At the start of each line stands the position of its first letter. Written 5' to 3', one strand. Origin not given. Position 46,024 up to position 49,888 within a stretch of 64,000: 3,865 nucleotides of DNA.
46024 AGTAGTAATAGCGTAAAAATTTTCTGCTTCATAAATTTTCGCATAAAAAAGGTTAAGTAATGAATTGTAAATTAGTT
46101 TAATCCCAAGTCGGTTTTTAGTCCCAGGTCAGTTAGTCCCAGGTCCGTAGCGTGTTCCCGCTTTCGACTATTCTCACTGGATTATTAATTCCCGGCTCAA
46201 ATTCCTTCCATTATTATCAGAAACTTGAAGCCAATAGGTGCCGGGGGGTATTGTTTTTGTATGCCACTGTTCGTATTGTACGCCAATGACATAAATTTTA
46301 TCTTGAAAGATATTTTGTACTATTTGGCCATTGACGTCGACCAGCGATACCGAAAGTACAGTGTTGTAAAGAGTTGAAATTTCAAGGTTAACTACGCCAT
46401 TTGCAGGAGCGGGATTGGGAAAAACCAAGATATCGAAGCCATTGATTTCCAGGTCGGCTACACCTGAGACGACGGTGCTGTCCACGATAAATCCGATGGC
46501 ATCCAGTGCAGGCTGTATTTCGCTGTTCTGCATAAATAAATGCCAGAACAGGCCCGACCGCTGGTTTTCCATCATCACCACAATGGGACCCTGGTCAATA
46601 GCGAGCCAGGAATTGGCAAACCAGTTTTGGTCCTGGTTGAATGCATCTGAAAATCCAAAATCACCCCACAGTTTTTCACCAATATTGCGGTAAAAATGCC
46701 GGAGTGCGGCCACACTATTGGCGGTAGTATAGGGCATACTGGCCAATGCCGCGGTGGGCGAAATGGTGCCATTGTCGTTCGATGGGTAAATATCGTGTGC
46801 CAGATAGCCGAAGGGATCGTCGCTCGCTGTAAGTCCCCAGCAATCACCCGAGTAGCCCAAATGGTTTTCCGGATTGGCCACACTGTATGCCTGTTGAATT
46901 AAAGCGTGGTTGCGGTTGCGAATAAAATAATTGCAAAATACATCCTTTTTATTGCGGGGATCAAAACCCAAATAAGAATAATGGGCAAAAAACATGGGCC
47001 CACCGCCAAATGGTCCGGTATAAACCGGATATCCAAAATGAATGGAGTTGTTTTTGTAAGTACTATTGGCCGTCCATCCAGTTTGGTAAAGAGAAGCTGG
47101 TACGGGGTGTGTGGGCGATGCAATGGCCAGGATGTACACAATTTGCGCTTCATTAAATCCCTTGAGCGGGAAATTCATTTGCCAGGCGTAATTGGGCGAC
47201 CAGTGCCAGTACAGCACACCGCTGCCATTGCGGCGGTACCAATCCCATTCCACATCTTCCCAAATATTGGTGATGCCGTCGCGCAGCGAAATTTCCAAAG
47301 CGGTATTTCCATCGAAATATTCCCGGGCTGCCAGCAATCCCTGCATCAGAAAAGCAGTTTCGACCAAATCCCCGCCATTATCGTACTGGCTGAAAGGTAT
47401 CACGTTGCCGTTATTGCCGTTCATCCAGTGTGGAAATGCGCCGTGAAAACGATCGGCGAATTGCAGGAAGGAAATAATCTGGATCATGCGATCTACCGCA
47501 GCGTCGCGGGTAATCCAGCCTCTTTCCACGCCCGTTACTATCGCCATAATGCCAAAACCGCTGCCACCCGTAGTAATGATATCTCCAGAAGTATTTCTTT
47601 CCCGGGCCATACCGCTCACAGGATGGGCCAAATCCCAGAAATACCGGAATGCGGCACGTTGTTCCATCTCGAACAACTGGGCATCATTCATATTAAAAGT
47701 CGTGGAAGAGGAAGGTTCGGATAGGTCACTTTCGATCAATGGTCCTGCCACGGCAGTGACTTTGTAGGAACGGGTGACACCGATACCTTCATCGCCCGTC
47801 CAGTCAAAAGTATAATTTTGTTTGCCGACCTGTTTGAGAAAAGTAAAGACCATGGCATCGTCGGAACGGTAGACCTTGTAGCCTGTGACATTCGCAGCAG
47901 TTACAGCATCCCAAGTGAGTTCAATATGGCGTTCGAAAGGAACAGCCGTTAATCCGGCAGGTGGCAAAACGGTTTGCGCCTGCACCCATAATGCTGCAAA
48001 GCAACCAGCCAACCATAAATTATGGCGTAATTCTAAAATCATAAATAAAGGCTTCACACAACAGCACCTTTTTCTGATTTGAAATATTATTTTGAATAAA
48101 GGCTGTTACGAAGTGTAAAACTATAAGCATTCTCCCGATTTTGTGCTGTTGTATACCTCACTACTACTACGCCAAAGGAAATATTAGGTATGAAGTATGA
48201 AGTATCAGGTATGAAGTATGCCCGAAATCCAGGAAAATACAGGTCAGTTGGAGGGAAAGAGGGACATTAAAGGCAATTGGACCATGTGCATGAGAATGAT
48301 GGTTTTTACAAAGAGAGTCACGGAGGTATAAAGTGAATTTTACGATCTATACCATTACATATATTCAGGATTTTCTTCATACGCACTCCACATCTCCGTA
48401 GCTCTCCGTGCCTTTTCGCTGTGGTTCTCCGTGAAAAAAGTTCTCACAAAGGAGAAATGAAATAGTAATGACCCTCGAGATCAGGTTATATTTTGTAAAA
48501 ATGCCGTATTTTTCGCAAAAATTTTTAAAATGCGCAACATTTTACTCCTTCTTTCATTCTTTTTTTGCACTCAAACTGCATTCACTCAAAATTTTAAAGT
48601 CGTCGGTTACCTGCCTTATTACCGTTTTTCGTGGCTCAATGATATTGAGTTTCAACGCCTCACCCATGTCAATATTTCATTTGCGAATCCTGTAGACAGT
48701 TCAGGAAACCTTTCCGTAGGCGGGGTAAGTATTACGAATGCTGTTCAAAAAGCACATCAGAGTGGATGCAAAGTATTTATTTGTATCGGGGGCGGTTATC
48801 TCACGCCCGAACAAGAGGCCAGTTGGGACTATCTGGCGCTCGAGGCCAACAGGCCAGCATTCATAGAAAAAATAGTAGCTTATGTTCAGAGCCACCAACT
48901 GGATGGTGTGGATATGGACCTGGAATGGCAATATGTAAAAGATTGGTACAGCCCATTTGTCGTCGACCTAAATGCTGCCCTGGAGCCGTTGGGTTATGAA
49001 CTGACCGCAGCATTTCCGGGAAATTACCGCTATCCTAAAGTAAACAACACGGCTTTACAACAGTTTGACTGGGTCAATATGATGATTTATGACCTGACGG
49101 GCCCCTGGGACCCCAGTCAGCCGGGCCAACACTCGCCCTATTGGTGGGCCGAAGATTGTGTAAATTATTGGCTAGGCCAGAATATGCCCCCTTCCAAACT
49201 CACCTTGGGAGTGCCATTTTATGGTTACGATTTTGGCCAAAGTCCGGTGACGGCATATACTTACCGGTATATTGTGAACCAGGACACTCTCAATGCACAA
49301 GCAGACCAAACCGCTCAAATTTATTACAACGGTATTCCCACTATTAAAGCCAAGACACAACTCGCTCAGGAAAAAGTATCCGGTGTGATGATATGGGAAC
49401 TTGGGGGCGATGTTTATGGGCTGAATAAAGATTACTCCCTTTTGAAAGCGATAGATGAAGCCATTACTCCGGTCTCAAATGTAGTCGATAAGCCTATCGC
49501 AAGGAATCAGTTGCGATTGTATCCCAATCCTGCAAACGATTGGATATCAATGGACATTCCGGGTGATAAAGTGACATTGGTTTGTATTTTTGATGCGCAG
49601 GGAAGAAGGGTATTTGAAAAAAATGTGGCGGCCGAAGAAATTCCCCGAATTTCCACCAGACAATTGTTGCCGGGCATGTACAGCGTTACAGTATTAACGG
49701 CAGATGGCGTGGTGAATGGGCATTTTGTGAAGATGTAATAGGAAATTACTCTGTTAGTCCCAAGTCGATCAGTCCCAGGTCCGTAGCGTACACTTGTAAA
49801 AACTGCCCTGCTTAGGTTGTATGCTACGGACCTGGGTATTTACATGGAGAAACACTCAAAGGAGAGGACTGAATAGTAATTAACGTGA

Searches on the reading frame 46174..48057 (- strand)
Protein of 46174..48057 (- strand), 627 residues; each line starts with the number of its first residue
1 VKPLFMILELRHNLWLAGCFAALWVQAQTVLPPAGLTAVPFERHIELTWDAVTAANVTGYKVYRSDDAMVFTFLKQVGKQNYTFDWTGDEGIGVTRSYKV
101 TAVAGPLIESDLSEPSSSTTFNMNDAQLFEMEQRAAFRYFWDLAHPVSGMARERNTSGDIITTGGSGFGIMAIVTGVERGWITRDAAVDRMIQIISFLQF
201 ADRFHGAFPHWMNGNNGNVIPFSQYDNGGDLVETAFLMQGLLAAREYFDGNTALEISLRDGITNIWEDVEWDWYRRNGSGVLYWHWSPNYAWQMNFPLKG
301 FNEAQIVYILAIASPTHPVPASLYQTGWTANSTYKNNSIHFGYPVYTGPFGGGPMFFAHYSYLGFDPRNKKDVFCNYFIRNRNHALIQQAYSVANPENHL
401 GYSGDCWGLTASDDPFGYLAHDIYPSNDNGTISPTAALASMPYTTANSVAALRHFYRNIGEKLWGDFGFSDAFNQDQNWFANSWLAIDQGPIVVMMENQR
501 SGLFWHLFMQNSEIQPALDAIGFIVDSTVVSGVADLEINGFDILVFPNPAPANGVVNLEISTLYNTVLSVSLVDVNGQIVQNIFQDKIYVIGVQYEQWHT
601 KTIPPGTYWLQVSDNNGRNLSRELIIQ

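Call 70: search_protein_families(library=pfam, proteins=[window:46174-48057:-], max_evalue=0.00001)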
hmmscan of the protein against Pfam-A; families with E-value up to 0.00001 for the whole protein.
window:46174-48057:- (627 aa): 2 families
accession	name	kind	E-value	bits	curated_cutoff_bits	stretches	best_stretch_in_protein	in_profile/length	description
PF10091.15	Glycoamylase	-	3.7e-71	239.6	27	1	295-511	1-220/221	Putative glucoamylase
PF18962.6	Por_Secre_tail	-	1.8e-07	31.8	27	1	545-626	1-75/75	Secretion system C-terminal sorting domain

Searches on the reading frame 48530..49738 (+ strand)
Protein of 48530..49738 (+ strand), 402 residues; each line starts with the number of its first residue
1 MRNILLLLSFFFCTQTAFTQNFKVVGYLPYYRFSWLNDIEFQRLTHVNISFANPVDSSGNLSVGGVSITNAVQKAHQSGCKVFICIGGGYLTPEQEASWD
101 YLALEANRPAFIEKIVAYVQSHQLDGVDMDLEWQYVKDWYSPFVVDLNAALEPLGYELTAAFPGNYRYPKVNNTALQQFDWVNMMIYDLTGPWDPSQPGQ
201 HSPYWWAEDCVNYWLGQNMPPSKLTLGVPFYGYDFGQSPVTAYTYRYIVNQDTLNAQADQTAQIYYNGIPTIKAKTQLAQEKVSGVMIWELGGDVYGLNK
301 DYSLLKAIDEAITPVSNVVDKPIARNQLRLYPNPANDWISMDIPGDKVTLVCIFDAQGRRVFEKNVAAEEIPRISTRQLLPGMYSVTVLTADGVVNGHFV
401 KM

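Call 70: search_protein_families(library=pfam, proteins=[window:48530-49738:+], max_evalue=0.00001)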
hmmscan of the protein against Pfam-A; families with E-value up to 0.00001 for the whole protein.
window:48530-49738:+ (402 aa): 2 families
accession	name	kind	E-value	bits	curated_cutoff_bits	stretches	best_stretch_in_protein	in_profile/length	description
PF00704.34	Glyco_hydro_18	-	2.2e-39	136.4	29.6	1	24-294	2-317/317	Glycosyl hydrolases family 18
PF18962.6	Por_Secre_tail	-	1.5e-06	28.8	27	1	330-392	1-66/75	Secretion system C-terminal sorting domain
